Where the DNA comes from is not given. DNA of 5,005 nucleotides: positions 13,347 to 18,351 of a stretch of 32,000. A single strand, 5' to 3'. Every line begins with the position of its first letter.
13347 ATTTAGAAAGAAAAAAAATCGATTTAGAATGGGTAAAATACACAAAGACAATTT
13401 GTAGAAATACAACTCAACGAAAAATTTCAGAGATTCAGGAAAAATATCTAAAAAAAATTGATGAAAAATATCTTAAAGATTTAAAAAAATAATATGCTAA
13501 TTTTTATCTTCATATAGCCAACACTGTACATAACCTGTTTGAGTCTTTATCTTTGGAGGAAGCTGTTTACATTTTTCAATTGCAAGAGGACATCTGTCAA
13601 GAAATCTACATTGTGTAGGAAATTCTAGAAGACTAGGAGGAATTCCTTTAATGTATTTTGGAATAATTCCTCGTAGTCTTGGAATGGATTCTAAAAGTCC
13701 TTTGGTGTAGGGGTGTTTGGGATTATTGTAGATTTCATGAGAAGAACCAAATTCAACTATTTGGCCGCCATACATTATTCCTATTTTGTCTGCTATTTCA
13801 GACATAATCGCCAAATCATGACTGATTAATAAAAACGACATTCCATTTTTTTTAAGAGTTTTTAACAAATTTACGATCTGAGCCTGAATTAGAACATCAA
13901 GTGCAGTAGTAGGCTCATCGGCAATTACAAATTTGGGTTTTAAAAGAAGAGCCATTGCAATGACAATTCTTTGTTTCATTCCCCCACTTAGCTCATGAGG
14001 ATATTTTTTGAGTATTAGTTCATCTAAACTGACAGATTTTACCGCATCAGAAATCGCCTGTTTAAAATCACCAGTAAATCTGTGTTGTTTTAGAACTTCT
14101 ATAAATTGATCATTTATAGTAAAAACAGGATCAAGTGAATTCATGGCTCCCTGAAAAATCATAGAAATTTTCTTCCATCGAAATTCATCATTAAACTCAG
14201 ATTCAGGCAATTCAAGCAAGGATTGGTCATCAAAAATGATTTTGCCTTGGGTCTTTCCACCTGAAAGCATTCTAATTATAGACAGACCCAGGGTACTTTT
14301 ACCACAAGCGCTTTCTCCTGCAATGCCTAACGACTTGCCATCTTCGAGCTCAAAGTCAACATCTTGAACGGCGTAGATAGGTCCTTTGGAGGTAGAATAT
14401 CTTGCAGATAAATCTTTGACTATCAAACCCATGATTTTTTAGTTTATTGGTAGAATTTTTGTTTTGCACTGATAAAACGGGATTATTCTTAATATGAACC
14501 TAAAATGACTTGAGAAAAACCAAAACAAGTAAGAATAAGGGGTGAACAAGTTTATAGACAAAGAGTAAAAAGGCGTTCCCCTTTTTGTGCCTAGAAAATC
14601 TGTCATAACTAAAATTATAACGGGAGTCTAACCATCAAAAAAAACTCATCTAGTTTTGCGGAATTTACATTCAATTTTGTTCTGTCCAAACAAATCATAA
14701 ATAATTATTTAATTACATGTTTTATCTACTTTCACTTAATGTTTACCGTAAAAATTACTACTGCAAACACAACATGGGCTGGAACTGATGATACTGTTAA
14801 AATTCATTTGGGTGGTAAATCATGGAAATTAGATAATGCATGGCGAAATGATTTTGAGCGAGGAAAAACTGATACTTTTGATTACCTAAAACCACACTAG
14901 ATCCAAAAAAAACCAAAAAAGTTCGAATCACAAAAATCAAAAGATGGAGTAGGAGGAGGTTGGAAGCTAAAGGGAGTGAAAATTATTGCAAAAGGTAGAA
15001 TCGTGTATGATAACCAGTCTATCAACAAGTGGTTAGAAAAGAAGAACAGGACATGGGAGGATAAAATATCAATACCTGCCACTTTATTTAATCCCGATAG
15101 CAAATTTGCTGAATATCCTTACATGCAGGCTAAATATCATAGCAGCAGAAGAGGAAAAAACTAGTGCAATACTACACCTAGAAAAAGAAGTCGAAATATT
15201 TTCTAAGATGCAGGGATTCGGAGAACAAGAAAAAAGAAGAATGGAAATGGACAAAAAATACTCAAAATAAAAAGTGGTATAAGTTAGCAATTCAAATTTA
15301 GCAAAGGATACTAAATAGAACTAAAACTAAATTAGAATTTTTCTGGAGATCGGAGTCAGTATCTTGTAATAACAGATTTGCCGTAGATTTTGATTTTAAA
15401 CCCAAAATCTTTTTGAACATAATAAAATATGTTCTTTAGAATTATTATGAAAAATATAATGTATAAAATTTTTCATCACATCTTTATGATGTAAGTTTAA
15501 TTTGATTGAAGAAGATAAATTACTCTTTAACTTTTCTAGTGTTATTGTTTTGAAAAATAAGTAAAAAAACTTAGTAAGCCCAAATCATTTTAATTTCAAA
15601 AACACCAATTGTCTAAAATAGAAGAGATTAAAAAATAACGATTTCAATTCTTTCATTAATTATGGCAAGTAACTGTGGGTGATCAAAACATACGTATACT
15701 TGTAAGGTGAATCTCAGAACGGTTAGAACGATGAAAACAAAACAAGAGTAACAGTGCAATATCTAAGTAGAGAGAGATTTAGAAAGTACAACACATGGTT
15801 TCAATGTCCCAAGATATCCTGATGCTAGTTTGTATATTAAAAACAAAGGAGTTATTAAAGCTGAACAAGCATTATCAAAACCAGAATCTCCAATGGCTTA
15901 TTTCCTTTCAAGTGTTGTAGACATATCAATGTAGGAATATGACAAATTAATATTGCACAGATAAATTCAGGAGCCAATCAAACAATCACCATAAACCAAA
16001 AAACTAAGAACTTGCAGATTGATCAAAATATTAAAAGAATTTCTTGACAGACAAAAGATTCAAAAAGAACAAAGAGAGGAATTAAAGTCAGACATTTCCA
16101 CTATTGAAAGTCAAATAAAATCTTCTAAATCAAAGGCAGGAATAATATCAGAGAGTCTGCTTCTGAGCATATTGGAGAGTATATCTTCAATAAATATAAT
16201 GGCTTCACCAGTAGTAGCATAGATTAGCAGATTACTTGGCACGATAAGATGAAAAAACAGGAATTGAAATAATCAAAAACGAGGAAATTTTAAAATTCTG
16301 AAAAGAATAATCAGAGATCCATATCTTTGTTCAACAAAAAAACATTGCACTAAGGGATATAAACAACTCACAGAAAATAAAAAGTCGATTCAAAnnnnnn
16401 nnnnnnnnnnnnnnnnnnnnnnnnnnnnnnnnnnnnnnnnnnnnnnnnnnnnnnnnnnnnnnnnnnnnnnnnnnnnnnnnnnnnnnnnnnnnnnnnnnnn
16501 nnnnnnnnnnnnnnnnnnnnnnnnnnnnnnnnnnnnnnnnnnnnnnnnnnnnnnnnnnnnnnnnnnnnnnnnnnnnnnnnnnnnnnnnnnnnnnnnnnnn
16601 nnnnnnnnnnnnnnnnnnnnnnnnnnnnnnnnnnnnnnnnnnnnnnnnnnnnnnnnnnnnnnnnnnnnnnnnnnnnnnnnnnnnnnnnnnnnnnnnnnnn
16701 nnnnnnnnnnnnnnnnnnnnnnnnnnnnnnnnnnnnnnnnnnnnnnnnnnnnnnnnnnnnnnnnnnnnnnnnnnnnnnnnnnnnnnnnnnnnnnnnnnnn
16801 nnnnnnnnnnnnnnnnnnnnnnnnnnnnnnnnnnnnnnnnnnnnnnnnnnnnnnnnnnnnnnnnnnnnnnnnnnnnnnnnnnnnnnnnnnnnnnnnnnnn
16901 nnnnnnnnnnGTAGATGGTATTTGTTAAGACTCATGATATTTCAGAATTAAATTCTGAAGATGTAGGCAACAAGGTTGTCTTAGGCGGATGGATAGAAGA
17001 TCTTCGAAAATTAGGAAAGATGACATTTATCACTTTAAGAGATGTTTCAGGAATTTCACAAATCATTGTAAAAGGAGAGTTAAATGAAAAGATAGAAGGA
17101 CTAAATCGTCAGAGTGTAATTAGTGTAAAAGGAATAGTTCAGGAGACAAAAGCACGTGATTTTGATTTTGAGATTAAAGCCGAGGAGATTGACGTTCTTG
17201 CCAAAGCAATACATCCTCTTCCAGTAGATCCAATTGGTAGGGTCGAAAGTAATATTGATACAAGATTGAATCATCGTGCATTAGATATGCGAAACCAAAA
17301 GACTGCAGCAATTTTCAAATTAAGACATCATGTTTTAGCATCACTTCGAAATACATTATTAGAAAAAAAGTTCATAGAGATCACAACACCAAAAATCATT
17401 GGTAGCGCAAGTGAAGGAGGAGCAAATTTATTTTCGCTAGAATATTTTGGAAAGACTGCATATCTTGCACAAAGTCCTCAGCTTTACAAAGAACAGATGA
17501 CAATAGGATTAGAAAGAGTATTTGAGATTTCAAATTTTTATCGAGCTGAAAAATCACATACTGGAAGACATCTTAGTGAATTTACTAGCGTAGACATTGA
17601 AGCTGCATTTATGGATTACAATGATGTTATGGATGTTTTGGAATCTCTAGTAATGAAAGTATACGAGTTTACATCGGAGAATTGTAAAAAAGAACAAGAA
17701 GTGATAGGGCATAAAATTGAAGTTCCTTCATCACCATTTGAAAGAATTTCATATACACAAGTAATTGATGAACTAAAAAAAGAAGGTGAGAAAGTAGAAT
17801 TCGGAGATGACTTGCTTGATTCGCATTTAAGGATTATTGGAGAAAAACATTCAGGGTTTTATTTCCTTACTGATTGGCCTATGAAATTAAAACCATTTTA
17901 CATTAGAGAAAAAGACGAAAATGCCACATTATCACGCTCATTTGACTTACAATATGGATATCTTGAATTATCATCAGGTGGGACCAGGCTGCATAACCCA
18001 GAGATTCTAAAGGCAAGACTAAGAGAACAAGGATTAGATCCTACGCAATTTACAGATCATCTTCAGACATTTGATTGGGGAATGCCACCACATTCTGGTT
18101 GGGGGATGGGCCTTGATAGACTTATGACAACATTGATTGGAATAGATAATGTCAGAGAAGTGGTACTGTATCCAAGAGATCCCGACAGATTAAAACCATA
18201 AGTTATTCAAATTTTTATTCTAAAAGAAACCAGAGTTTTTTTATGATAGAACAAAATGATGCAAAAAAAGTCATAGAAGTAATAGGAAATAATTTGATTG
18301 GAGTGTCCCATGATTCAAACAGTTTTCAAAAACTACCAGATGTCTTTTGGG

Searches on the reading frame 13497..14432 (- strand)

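Call 74: search_protein_families(library=pfam, proteins=[window:13497-14432:-], max_evalue=0.0001)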
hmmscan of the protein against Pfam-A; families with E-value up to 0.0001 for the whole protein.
window:13497-14432:- (311 aa): 3 families
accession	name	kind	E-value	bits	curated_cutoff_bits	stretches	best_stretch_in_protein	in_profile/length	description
PF00005.33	ABC_tran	-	3.9e-25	89.5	25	1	23-176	2-137/137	ABC transporter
PF08352.17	oligo_HPY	-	1.4e-18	67.4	27.1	1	226-288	1-65/65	Oligopeptide/dipeptide transporter, C-terminal region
PF13304.12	AAA_21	-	5.2e-06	27.2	27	1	145-211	235-304/304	AAA domain, putative AbiEii toxin, Type IV TA system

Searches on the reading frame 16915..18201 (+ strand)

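Call 74: search_protein_families(library=pfam, proteins=[window:16915-18201:+], max_evalue=0.0001)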
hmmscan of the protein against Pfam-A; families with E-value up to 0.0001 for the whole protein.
window:16915-18201:+ (428 aa): 2 families
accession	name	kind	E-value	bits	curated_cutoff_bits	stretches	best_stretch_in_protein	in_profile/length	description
PF00152.25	tRNA-synt_2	-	5.9e-86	288.7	25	1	114-422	2-307/308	tRNA synthetases class II (D, K and N)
PF01336.31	tRNA_anti-codon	-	5.8e-13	49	27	1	21-95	1-75/75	OB-fold nucleic acid binding domain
